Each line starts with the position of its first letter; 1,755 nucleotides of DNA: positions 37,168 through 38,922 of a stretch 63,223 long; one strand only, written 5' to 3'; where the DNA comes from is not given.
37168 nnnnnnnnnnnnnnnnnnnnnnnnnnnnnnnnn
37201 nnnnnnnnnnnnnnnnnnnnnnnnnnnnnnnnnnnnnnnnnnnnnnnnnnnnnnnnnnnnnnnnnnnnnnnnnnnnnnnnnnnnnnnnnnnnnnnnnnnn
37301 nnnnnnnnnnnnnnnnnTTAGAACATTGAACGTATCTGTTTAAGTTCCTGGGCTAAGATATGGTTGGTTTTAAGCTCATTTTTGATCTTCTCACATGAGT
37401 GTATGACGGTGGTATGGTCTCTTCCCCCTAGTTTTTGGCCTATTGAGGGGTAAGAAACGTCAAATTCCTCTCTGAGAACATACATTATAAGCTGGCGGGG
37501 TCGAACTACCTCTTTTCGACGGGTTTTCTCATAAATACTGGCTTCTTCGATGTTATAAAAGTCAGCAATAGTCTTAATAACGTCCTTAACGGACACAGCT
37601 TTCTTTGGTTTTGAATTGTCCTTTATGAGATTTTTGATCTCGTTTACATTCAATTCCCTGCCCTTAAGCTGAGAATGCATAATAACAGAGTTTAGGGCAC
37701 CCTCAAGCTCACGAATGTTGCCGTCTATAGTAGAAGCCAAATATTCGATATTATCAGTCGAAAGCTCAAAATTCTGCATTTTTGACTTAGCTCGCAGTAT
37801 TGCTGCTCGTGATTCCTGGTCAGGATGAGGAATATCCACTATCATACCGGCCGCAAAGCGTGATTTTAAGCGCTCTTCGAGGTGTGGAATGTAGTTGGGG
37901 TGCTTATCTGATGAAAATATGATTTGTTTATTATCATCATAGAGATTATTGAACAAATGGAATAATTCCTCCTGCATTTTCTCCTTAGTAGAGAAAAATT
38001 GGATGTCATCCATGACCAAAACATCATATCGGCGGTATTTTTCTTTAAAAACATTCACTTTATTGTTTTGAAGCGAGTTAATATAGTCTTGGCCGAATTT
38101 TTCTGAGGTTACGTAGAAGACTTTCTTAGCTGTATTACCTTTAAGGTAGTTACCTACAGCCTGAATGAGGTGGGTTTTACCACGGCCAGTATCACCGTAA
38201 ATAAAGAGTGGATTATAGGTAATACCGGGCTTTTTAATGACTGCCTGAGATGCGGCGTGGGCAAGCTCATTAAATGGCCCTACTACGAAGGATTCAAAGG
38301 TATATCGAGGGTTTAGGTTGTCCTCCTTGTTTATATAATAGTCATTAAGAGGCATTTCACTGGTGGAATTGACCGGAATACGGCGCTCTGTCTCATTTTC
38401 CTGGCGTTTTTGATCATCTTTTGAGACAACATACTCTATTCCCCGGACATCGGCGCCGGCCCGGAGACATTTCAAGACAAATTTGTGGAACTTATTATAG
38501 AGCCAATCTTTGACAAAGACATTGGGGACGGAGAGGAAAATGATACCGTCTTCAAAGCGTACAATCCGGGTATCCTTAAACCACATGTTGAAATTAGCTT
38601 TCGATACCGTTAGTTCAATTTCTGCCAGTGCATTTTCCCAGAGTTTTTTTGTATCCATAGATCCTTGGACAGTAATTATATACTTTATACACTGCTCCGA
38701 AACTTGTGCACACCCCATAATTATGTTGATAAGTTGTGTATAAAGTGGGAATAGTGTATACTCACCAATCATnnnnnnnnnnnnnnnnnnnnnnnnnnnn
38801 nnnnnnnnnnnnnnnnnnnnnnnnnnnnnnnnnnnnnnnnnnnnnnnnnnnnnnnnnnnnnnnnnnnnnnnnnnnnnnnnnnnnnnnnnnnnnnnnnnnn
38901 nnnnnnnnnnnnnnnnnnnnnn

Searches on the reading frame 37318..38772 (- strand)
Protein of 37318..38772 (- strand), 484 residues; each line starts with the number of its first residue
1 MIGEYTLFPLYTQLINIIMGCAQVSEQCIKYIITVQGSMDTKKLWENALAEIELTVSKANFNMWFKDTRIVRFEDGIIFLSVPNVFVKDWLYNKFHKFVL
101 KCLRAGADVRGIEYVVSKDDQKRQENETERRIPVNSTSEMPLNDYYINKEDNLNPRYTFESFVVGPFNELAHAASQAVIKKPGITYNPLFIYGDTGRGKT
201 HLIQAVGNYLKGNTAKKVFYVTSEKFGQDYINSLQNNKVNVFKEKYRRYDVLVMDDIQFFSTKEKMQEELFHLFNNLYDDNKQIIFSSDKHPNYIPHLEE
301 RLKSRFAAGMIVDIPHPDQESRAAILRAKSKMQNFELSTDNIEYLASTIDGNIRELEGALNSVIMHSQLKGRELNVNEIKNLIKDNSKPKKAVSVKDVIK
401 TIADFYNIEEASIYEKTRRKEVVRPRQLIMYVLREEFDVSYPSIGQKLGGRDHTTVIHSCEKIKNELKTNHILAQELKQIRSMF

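Call 45: search_protein_families(library=pfam, proteins=[window:37318-38772:-], max_evalue=0.00001)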
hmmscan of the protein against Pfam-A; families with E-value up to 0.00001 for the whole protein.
window:37318-38772:- (484 aa): 5 families
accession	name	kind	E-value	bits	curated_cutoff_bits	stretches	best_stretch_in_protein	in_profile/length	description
PF00308.24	Bac_DnaA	-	1.7e-64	217.3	23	1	153-313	1-162/162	Bacterial DnaA ATPAse domain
PF08299.17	Bac_DnaA_C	-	1.6e-25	89.4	31.5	1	396-463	2-69/69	Bacterial dnaA protein helix-turn-helix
PF11638.13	DnaA_N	-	4.2e-13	49.2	24.6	1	43-104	2-64/65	DnaA N-terminal domain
PF01695.23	IstB_IS21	-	7.6e-08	32.6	24.1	1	189-287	95-192/238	IstB-like ATP binding protein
PF00004.35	AAA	-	1.1e-06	29.6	21.2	1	190-306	2-127/131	ATPase family associated with various cellular activities (AAA)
